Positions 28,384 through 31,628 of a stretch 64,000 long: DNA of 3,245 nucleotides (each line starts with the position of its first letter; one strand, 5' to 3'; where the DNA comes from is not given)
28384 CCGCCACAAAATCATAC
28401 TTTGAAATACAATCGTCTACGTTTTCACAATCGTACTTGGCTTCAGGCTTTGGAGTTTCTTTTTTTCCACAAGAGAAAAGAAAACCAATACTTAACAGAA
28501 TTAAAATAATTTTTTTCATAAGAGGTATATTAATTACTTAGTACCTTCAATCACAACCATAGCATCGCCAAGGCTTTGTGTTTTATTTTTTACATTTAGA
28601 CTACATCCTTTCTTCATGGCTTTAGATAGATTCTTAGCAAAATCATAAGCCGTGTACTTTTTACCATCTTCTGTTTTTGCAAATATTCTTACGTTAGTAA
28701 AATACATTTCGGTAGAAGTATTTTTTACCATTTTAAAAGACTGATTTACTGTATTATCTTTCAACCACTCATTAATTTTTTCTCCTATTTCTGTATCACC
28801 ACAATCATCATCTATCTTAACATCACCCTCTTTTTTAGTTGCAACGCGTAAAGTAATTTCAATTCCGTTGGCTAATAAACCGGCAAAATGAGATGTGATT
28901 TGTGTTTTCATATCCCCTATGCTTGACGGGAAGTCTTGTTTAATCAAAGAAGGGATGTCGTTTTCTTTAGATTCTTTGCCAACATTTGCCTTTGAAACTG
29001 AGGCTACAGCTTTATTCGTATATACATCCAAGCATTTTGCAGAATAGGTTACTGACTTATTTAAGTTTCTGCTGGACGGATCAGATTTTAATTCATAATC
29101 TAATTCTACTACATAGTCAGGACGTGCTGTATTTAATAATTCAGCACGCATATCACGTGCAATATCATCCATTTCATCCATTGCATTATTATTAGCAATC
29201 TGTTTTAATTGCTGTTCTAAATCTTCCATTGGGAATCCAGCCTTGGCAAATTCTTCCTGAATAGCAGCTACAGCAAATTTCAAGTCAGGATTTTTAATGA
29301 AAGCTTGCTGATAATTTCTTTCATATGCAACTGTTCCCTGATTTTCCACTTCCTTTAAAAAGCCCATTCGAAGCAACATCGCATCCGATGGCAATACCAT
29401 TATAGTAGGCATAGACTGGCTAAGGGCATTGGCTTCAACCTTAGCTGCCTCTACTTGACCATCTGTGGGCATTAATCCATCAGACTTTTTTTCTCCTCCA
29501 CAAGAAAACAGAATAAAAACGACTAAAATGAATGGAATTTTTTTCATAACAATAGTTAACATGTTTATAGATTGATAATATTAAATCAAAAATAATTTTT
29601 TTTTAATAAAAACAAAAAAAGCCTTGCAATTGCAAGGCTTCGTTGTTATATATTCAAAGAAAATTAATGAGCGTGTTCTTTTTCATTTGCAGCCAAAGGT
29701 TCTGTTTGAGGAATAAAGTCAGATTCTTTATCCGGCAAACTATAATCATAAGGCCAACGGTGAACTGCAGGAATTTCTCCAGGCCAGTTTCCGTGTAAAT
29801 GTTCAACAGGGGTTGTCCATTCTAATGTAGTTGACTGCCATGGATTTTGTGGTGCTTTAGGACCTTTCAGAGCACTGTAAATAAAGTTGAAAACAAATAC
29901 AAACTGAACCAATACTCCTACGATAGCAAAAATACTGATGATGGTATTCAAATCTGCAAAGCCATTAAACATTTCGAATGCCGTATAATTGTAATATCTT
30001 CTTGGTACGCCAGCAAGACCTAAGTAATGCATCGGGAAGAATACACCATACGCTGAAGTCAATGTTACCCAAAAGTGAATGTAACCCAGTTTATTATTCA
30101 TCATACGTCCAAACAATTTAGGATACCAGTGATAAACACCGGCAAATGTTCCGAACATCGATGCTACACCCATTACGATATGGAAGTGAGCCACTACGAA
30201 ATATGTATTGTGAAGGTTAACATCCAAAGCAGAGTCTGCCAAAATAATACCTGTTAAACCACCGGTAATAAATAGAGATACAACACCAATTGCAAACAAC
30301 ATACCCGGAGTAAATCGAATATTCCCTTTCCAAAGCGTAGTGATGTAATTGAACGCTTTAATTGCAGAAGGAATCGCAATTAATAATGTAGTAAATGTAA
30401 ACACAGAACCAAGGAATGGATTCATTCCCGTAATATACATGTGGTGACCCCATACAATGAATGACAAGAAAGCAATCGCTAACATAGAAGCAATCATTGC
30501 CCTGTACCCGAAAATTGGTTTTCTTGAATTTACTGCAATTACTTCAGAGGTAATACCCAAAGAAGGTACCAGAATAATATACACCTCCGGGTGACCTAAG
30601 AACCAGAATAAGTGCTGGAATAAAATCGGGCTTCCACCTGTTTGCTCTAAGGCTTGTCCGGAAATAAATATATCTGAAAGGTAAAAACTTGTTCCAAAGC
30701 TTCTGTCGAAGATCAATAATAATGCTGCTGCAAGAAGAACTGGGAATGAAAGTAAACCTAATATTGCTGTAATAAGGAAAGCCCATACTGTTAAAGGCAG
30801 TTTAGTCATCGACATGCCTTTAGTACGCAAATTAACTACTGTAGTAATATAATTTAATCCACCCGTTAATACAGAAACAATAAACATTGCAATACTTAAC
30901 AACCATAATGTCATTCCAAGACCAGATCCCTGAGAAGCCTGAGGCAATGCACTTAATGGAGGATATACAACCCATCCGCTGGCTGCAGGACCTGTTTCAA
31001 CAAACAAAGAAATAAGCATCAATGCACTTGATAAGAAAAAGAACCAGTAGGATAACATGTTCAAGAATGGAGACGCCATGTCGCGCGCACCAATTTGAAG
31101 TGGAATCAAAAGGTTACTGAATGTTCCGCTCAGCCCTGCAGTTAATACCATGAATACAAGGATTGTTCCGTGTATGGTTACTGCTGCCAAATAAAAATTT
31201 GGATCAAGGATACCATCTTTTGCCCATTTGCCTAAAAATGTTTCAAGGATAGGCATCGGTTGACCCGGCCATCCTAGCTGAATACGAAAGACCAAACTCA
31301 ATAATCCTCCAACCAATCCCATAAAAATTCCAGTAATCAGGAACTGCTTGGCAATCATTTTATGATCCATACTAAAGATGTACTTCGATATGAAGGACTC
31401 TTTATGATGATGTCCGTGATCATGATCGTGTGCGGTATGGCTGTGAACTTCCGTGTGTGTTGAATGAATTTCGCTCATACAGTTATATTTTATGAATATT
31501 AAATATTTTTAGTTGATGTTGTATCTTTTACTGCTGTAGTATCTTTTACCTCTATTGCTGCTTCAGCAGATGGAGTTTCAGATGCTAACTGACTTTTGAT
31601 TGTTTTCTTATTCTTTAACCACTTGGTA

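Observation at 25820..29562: Co-directional envelope operon: three unrelated lipoproteins, two microproteins and a DUF2807-like protein, running into tatC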

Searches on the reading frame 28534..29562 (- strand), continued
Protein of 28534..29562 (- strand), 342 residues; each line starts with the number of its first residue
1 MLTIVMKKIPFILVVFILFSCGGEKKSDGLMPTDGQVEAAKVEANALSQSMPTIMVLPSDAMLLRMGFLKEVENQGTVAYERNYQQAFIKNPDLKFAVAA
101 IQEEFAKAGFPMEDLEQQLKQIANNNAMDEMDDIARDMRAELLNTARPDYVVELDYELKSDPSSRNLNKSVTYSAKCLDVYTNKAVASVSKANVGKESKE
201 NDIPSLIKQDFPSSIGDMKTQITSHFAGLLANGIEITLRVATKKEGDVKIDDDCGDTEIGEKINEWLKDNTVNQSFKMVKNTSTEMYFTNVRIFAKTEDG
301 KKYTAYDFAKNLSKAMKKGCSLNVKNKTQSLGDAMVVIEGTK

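Call 69: fold_search(model_id=the predicted structure, library=viral)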
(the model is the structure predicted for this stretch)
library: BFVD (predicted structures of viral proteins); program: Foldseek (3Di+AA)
matches with E <= 10: 973; with E <= 0.001: 0
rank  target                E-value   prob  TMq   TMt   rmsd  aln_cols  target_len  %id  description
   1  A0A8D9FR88            8.8e-03  0.87  0.22  0.36  13.1       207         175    8  Nicotinamide-nucleotide amidohydrolase PncC [uncultured marine phage]
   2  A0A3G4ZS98            1.1e-02  0.14  0.13  0.11  24.1       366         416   12  IS4 family transposase [Barrevirus sp.]
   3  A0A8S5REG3            1.3e-02  0.99  0.23  0.40   5.5       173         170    9  LPS-assembly protein [virus sp. ctd0M1]
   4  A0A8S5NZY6            1.7e-02  0.38  0.17  0.21  27.9       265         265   13  Uncharacterized protein [Myoviridae sp. ctLnO19]
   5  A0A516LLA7            3.3e-02  0.54  0.16  0.22  14.8       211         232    8  (no name in the UniProt tables at hand)
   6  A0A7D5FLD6            3.3e-02  0.38  0.14  0.22  13.7       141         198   16  (no name in the UniProt tables at hand)
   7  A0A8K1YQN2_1          4.7e-02  0.10  0.12  0.05  22.1       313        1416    8  Genome polyprotein [Xiangshan picorna-like virus 1]
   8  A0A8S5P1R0            6.0e-02  0.13  0.16  0.11  18.1       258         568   13  Uncharacterized protein [Myoviridae sp. ctLnO19]
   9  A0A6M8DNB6            6.4e-02  0.07  0.11  0.17  20.7       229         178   11  (no name in the UniProt tables at hand)
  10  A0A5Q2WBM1            6.8e-02  0.10  0.14  0.15  23.9       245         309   10  (no name in the UniProt tables at hand)
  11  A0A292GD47            7.2e-02  0.35  0.14  0.37   8.8       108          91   11  (no name in the UniProt tables at hand)
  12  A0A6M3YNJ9            7.6e-02  0.14  0.14  0.07  22.3       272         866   10  RNA-dependent RNA polymerase [Riboviria sp.]
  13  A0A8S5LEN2            7.6e-02  0.04  0.10  0.07  36.0       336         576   11  Capsid assembly protein [Myoviridae sp. ctBDS4]
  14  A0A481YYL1            8.1e-02  0.30  0.18  0.11  14.9       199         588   10  Oxidoreductase family protein [Marseillevirus LCMAC202]
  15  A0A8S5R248            8.6e-02  0.80  0.20  0.52   5.4       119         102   13  Uncharacterized protein [Microviridae sp. ctatW3]
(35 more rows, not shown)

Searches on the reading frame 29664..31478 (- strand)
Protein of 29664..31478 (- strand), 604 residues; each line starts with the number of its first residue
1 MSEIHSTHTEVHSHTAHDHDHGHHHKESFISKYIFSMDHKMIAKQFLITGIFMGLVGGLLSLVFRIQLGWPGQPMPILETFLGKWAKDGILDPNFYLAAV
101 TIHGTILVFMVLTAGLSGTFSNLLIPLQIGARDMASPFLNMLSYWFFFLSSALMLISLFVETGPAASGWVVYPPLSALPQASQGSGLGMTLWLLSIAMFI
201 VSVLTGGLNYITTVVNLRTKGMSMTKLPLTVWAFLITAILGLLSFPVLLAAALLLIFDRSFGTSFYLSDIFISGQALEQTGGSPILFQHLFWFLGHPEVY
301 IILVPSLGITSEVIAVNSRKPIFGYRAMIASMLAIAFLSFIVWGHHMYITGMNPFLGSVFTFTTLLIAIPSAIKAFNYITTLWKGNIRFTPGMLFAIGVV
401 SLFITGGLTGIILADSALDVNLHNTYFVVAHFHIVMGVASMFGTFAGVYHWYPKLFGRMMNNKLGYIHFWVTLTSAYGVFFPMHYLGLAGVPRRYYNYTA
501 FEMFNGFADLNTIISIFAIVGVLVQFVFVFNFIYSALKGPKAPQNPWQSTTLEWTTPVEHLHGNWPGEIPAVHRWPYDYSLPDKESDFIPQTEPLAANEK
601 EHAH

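Call 72: find_related_loci(query=window:29664-31478:-, collection=metagenome_contigs, flank=7000)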
Query window:29664-31478:- (604 aa) in metagenome_contigs; peptide patterns used: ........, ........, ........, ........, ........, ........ (x = any residue, [..] = any of these).
600 stretches matched a pattern (row limit reached: there are more); 595 encode a relative of the query (tblastn E <= 1e-3); the best 80 are kept; 80 distinct loci.
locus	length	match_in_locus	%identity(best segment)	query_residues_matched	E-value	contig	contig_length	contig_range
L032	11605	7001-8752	75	16-602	0e+0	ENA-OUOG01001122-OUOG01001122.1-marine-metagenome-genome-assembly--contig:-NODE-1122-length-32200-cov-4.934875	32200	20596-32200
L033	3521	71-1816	74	23-604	0e+0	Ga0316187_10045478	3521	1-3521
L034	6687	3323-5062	74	24-602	0e+0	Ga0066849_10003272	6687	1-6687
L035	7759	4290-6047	74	21-604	0e+0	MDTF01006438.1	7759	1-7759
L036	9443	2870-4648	70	24-602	0e+0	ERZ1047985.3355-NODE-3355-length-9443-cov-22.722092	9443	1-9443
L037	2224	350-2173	72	1-601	0e+0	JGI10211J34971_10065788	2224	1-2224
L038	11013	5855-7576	72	29-602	0e+0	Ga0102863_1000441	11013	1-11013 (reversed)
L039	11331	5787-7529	72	23-602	0e+0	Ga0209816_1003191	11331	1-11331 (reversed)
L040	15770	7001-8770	70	21-604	0e+0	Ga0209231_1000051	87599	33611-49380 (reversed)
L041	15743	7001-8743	71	28-602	0e+0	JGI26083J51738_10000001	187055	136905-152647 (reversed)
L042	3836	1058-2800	72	23-602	0e+0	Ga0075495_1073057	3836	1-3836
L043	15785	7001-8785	69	7-602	0e+0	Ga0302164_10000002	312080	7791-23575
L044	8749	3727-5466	70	26-604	0e+0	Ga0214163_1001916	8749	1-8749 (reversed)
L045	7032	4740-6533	68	5-602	0e+0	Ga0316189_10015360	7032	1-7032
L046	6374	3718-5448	68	26-602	0e+0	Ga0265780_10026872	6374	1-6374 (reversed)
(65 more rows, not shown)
